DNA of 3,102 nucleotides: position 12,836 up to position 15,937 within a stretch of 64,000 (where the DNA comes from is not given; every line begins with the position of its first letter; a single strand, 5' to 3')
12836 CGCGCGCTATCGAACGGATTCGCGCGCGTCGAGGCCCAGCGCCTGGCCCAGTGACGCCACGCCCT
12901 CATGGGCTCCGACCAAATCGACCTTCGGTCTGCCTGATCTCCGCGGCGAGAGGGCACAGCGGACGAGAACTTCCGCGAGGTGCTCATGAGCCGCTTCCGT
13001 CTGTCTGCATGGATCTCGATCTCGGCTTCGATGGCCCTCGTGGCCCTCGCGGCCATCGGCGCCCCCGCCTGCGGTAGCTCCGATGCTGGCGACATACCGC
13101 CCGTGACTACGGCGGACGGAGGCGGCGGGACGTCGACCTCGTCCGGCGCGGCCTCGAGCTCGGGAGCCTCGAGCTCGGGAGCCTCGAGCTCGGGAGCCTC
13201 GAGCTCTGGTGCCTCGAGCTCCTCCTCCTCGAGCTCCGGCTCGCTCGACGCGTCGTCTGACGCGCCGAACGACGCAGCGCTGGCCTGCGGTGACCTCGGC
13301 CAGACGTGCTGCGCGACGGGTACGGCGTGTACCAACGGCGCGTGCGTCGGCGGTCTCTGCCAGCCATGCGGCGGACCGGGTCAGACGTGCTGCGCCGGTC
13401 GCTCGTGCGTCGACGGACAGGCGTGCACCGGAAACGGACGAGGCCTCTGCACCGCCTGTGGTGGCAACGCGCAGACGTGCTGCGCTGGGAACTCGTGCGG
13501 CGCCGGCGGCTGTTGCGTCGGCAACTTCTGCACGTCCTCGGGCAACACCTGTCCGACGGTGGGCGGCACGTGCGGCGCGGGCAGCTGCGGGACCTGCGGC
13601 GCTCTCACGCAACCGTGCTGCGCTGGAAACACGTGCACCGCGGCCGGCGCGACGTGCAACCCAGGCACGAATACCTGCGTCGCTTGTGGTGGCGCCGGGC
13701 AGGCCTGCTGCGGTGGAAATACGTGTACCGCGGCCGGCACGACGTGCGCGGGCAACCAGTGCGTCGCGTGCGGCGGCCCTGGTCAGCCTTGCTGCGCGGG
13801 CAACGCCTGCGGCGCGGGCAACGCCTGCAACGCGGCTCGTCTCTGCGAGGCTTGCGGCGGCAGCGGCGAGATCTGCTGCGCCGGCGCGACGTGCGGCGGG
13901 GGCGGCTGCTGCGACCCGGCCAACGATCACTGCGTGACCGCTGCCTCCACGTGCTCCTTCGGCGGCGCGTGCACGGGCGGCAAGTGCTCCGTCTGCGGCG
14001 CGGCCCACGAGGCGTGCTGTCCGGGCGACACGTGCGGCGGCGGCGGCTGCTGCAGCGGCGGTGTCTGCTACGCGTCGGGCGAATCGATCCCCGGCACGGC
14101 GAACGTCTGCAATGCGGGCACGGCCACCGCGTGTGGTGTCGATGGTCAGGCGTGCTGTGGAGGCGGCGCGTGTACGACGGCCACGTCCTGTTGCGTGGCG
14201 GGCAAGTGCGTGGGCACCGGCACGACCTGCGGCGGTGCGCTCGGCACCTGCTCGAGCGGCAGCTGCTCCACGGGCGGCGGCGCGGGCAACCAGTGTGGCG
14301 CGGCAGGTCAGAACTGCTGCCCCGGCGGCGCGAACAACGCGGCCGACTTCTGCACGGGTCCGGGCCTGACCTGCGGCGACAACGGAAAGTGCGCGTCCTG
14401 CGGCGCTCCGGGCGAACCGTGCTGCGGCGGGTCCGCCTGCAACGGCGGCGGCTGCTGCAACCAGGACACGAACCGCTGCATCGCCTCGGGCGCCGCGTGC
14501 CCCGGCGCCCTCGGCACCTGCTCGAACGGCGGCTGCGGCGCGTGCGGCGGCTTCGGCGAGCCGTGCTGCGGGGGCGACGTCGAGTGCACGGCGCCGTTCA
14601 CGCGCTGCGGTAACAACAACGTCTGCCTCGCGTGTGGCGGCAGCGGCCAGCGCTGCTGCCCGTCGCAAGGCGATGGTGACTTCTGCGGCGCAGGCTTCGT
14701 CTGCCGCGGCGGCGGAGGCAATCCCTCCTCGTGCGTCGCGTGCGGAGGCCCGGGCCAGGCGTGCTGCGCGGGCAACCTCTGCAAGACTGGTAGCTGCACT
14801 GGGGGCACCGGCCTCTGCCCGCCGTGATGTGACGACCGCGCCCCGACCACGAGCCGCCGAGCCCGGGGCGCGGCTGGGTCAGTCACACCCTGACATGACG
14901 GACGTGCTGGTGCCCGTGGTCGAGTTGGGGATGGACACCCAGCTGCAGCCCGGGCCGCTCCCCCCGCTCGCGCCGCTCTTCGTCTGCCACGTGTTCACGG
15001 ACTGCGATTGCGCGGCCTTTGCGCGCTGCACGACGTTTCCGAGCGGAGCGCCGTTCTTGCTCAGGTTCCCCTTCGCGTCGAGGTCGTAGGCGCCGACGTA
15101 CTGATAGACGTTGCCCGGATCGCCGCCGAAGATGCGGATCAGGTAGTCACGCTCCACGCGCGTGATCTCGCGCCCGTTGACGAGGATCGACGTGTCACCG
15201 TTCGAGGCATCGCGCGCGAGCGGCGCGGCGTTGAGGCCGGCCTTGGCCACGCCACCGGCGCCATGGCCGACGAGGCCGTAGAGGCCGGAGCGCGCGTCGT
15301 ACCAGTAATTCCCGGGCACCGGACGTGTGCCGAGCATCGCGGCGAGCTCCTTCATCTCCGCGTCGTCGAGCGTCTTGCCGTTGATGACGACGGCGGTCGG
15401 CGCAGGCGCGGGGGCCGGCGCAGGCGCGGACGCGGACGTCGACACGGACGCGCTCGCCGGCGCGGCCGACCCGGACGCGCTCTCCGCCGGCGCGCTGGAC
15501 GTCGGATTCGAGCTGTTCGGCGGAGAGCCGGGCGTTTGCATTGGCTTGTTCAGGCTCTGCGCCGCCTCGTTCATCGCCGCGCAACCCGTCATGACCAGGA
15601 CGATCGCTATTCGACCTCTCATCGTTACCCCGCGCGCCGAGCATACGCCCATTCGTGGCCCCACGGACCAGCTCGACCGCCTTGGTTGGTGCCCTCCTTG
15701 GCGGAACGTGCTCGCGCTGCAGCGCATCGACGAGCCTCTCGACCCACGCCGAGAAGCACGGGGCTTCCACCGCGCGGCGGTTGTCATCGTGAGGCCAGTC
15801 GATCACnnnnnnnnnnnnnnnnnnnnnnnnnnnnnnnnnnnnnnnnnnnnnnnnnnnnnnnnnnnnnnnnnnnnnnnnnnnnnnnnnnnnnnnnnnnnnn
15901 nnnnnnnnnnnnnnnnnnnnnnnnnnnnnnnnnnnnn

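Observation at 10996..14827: ECF sigma / FecR anti-sigma / giant cysteine-rich repeat protein operon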

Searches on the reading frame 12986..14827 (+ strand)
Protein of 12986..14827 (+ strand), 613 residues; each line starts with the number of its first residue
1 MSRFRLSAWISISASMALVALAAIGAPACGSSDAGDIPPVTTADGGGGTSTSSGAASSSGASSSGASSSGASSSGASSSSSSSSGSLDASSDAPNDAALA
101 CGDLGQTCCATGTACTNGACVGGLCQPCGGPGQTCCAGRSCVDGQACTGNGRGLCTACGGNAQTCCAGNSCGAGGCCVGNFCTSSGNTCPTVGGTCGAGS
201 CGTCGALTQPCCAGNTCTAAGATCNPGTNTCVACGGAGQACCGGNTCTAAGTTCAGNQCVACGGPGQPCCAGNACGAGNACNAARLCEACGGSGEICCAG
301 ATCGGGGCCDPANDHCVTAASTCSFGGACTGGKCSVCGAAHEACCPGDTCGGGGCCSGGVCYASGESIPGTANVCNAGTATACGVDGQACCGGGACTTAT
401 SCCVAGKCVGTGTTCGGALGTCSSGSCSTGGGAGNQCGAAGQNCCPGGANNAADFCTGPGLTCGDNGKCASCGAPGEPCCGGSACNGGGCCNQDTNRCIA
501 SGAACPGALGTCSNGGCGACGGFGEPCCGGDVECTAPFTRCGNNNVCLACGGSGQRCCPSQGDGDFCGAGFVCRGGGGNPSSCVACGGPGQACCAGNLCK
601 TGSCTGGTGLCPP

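Call 6: search_protein_families(library=pfam, proteins=[window:12986-14827:+], max_evalue=0.1)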
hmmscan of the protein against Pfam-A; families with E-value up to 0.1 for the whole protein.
window:12986-14827:+ (613 aa): 0 families

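Call 7: search_protein_families(library=ncbifam, proteins=[window:12986-14827:+], max_evalue=0.1)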
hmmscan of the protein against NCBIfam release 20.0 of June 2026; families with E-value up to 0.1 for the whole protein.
window:12986-14827:+ (613 aa): 0 families

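Call 10: find_homologous_proteins(query=window:12986-14824:+, max_evalue=0.001)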
Query window:12986-14824:+ (613 aa): 171 proteins with E <= 0.001 among 8000 candidates; the best 120 are listed.
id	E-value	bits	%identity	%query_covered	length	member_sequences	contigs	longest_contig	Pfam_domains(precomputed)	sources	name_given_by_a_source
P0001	3.3e-51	193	49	54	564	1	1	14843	PF07969.18,PF12890.14,PF01979.27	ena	-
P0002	8.4e-45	171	48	47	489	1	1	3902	-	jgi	-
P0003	5.6e-38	149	38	77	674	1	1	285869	-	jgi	-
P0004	3.9e-37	146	54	28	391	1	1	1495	-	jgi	-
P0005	1.1e-35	141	49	40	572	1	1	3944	-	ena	-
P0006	1.1e-34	138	36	73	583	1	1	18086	-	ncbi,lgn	-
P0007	3.5e-34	136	37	69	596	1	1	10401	-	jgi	jgi:hypothetical protein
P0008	2.5e-33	134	38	58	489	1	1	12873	-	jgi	jgi:hypothetical protein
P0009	3.9e-33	133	35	80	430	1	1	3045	-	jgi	jgi:hypothetical protein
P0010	1.1e-32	131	37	72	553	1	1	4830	-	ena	-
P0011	2.4e-32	130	46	44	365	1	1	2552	-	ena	-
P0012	4.4e-32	129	51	27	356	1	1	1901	-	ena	-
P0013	1.2e-30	125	46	44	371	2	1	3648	-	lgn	-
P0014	1.4e-30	124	37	69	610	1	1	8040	-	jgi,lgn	jgi:hypothetical protein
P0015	5.4e-30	122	39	54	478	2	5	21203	-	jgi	jgi:hypothetical protein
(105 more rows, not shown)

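Call 12: find_encoding_contigs(protein=P0003, flank=6000, max_places=2)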
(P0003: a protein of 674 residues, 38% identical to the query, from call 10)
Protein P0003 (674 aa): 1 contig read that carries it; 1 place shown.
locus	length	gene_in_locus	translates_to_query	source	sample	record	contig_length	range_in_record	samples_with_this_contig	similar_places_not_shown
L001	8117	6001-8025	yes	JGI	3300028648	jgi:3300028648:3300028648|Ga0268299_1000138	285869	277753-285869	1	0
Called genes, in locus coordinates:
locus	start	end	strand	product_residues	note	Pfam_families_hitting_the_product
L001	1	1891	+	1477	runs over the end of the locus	PF13578:Methyltransf_24, PF00535:Glycos_transf_2, PF13641:Glyco_tranf_2_3 (weak), PF13692:Glyco_trans_1_4 (weak), PF13524:Glyco_trans_1_2 (weak), PF13692:Glyco_trans_1_4, PF00534:Glycos_transf_1 (weak), PF13524:Glyco_trans_1_2 (weak)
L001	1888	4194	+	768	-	PF13524:Glyco_trans_1_2, PF13692:Glyco_trans_1_4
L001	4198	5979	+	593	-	PF13522:GATase_6, PF13537:GATase_7, PF00733:Asn_synthase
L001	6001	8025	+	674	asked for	-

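Call 13: find_encoding_contigs(protein=P0006, flank=6000, max_places=2)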
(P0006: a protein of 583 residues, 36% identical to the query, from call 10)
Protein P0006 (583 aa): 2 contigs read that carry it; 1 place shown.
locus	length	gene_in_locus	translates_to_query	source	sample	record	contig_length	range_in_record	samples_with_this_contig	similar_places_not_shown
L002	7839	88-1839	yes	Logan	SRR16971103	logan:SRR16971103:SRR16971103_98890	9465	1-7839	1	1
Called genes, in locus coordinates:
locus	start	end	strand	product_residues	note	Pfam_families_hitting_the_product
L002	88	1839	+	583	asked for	-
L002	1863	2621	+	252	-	PF01963:TraB_PrgY_gumN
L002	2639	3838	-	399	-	PF13489:Methyltransf_23 (weak), PF08241:Methyltransf_11, PF08242:Methyltransf_12, PF13649:Methyltransf_25, PF13847:Methyltransf_31 (weak)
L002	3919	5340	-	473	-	PF07586:HXXSHH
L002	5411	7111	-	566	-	PF07637:PSD5, PF07631:PSD4, PF07627:PSCyt3, PF07624:PSD2 (weak)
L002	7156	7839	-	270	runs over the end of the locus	-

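Call 14: find_encoding_contigs(protein=P0001, flank=8000, max_places=2)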
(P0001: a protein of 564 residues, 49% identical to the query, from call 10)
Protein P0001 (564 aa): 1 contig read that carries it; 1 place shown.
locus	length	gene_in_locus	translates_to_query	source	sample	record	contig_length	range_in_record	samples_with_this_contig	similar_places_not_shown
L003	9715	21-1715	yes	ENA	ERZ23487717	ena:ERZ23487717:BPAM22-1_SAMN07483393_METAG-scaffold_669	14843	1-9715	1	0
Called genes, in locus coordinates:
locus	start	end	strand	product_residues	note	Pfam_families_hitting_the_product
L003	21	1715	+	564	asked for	PF07969:Amidohydro_3 (weak), PF01979:Amidohydro_1 (weak), PF12890:DHOase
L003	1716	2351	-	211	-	PF00080:Sod_Cu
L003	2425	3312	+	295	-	-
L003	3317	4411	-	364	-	PF13175:AAA_15 (faint), PF13304:AAA_21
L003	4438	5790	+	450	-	PF04055:Radical_SAM, PF13186:SPASM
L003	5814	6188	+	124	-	-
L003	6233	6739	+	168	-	-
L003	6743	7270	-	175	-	PF03190:Thioredox_DsbH, PF13899:Thioredoxin_7, PF13098:Thioredoxin_2, PF13905:Thioredoxin_8 (faint)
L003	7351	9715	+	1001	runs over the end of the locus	-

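Call 37: search_solved_structures(query=window:13286-14824:+, max_evalue=10, show_alignments=2)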
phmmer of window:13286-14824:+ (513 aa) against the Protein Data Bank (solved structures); distinct sequences matched with E-value up to 10: 0.

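Call 46: predict_structure(alignment_id=A3)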
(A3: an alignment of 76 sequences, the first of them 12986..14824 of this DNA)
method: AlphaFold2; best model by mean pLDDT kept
length: 613 residues; sequences in the alignment: 76
mean_pLDDT: 74.5   pTM: 0.48
mean pLDDT of the five models: 74.5, 74.0, 72.4, 72.4, 72.3
residues with pLDDT >= 90: 173; 70-90: 243; 50-70: 97; < 50: 100
segments of 3 or more residues with pLDDT < 50: 1-7, 25-107, 337-342
pLDDT, mean of each block of 10 residues (from residue 1): 48 58 47 36 33 34 34 32 35 39 46 55 68 71 73 81 91 93 95 92 95 94 95 94 86 89 82 74 79 72 71 73 62 51 56 74 78 84 90 84 89 86 85 76 79 81 91 94 89 91 91 92 90 87 92 88 76 73 88 80 76 82
secondary structure, 60 per line:
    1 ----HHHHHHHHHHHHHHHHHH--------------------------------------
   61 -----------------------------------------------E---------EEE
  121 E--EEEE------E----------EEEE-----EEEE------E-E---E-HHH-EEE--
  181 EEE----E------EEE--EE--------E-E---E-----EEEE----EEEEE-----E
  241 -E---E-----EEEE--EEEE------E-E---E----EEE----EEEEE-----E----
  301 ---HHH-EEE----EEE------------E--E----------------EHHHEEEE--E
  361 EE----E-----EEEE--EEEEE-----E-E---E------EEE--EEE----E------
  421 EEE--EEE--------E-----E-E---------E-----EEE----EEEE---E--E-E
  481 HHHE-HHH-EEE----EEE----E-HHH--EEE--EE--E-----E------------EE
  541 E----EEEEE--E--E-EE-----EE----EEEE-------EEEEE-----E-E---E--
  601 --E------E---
elements in order: H5-22 E118-121 E124-127 E145-148 E154-157 E176-178 E181-183 E195-197 E222-225 E230-234 E252-255 E258-261 E279-281 E286-290 E308-310 E315-317 E354-357 E360-362 E373-376 E379-383 E402-404 E407-409 E421-423 E426-428 E461-463 E468-471 E490-492 E497-499 E511-513 E539-541 E546-550 E571-574 E582-586

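Call 48: fold_search(model_id=the predicted structure, library=pdb)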
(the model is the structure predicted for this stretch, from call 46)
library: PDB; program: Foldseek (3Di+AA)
matches with E <= 10: 26; with E <= 0.001: 0
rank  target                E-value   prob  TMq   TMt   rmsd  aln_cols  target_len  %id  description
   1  7rz3_MODEL_1_A        1.6e+00  0.15  0.05  0.29  12.0        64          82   26  The solution structure of remipede double-ICK toxin phi-Xibalbin3-Xt3a (released 2022-08-31)
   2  5o57_MODEL_1_A        1.6e+00  0.11  0.07  0.32  13.7        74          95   22  Solution Structure of the N-terminal Region of Dkk4 (released 2018-06-13)
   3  9gvq_A                1.6e+00  0.02  0.06  0.04  16.6       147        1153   16  MUC5AC mucin amino acids 28 to 1483 (released 2024-12-04)
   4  6cuc_MODEL_1_A        2.2e+00  0.08  0.04  0.26  12.5        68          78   19  Solution structure of double knot toxin (DkTx) (released 2019-03-27)
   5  9i5b_A                2.8e+00  0.02  0.06  0.09  17.7       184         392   21  Crystal structure of perlecan region 3 mutant (P1019L) construct I876-V1272 including one laminin IV-like and four lam (released 2025-04-02)
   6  8ivd_C                2.9e+00  0.20  0.05  0.23   4.7        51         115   29  COMPLEX STRUCTURE OF CD93-IGFBP7 (released 2024-01-17)
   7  5nir_B                3.5e+00  0.23  0.05  0.40   2.1        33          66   24  Crystal structure of collagen 2A vWC domain (released 2017-06-14)
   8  9i5a_A                4.1e+00  0.02  0.06  0.09  17.7       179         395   20  Crystal structure of wild type perlecan region 3 construct I876-V1272 construct including one laminin IV-like and four (released 2025-04-02)
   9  5irx_E                4.3e+00  0.08  0.05  0.31  11.5        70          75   21  Structure of TRPV1 in complex with DkTx and RTX, determined in lipid nanodisc (released 2016-05-25)
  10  9gvq_B                4.6e+00  0.01  0.06  0.04  16.6       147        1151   17  MUC5AC mucin amino acids 28 to 1483 (released 2024-12-04)
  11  1imt_MODEL_1_A        5.4e+00  0.07  0.07  0.36   5.0        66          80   20  MAMBA INTESTINAL TOXIN 1, NMR, 39 STRUCTURES (released 1999-04-20)
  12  1ncf_B                5.7e+00  0.01  0.07  0.20  12.1       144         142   17  A NEW PARADIGM FOR TUMOR NECROSIS FACTOR SIGNALLING (released 1995-12-07)
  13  8zui_D                6.0e+00  0.01  0.06  0.17  11.7       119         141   19  Binary cluster of TNF-TNFR1 ectodomain complex (released 2025-06-11)
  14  3me4_A                6.0e+00  0.01  0.05  0.12  21.4       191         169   16  Crystal structure of mouse RANK (released 2010-06-02)
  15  1tnr_R                6.3e+00  0.01  0.07  0.14  19.3       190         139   15  CRYSTAL STRUCTURE OF THE SOLUBLE HUMAN 55 KD TNF RECEPTOR-HUMAN TNF-BETA COMPLEX: IMPLICATIONS FOR TNF RECEPTOR ACTIVA (released 1994-07-31)
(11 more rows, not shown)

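Call 99: find_encoding_contigs(protein=P0002, flank=4000, max_places=2)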
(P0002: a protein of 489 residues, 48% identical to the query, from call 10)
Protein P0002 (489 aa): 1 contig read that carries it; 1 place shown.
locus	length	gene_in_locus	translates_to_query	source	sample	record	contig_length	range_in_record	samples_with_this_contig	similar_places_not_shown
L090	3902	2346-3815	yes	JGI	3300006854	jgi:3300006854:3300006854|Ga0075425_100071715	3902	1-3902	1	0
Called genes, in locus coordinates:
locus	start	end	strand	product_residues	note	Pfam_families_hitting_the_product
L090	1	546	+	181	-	?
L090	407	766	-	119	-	-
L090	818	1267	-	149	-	-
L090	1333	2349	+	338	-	-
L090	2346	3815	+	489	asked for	-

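Call 100: find_encoding_contigs(protein=P0005, flank=4000, max_places=2)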
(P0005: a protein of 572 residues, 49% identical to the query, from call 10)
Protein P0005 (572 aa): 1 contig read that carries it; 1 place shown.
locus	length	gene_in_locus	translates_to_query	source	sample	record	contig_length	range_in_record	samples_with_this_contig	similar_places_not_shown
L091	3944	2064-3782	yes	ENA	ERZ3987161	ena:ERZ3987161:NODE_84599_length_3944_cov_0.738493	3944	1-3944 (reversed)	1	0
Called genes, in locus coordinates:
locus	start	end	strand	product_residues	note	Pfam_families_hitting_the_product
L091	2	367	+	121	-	?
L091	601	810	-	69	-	-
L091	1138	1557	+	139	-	-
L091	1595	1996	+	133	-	-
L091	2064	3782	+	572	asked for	-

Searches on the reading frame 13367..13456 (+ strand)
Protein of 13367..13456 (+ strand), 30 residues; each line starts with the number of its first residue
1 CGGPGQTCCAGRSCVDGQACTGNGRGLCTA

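Call 76: search_protein_representatives(alignment_id=A5)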
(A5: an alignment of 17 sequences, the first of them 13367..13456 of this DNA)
Query: 17 sequences, 27 profile positions. Proteins with E-value up to 0.001 (for the whole library): 712; up to 1e-10: 146; up to 1e-30: 3. The best 150 are listed.
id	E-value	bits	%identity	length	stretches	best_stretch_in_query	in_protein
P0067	7.1e-37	141.6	-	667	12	1-27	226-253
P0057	1.0e-34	134.7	-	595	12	1-26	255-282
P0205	5.8e-31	122.7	-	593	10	1-25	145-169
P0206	1.2e-30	121.7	-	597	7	1-26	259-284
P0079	7.1e-28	112.9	-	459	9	1-27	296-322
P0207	1.9e-27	111.5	-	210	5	1-27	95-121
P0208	1.8e-26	108.4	-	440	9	1-25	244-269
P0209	1.8e-26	108.3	-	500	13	1-21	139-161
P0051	3.8e-26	107.4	-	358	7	1-26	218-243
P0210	1.0e-25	106.0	-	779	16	1-27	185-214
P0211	1.4e-24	102.3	-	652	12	1-27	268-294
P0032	1.9e-24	101.9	-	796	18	1-27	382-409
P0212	1.9e-24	101.9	-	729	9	1-27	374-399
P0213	3.1e-23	98.0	-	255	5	1-27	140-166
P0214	5.6e-22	94.0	-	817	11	1-26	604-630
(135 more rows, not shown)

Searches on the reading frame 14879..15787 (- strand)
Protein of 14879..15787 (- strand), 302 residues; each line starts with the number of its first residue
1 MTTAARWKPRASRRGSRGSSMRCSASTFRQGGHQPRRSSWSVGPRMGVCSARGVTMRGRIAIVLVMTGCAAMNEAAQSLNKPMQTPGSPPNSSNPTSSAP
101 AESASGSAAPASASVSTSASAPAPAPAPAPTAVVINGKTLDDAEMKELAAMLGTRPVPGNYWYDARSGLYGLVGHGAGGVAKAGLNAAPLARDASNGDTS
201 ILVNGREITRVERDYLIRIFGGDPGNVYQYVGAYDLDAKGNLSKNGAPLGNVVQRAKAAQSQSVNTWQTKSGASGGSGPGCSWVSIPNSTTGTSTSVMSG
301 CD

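Call 6: search_protein_families(library=pfam, proteins=[window:14879-15787:-], max_evalue=0.1)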
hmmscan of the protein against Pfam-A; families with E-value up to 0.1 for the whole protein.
window:14879-15787:- (302 aa): 0 families

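Call 7: search_protein_families(library=ncbifam, proteins=[window:14879-15787:-], max_evalue=0.1)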
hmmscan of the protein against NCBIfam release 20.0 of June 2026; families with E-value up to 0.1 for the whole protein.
window:14879-15787:- (302 aa): 1 family
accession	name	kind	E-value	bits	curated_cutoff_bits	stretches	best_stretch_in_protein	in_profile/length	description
NF038033.1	FEA1_rel_lipo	equivalog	0.00094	18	250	1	61-133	7-74/406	FEA1-related lipoprotein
